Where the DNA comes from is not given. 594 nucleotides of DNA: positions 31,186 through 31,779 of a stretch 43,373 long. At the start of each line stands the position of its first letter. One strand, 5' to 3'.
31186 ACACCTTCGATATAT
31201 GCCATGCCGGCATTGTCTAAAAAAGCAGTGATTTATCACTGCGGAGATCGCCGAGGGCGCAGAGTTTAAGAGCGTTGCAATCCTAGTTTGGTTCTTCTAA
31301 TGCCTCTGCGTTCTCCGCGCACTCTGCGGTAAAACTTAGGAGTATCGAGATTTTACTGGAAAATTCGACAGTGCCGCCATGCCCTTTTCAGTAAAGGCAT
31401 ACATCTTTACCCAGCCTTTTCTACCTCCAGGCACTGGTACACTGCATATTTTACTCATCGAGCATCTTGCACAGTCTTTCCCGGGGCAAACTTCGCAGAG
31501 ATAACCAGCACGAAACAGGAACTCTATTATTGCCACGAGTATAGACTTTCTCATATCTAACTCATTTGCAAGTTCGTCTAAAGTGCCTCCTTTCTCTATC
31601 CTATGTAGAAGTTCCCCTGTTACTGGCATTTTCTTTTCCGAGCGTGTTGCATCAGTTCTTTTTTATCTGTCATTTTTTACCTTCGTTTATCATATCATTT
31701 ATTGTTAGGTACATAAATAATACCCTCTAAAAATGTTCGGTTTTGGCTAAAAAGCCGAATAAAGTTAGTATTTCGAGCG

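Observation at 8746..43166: System-level call: a ~34-kb co-regulated metal/tetrapyrrole capture island built largely from uncharacterised surface and cytoplasmic parts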

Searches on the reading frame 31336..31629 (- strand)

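Call 8: search_protein_families(library=pfam, proteins=[window:31336-31629:-], max_evalue=0.01)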
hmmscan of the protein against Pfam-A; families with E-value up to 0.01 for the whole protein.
window:31336-31629:- (97 aa): 0 families

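Call 51: search_protein_families(library=ncbifam, proteins=[window:31336-31629:-], max_evalue=0.01)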
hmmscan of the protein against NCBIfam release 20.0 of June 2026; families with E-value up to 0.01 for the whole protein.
window:31336-31629:- (97 aa): 0 families

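Call 55: search_protein_families(library=pfam, proteins=[window:31336-31629:-], max_evalue=5)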
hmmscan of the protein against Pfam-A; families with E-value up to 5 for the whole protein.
window:31336-31629:- (97 aa): 2 families
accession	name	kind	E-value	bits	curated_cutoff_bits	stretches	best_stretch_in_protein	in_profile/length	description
PF13413.12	HTH_25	-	0.24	11.7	24.6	1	10-34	6-30/62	Helix-turn-helix domain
PF12844.13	HTH_19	-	0.25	11.7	30.2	1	10-35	8-33/64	Helix-turn-helix domain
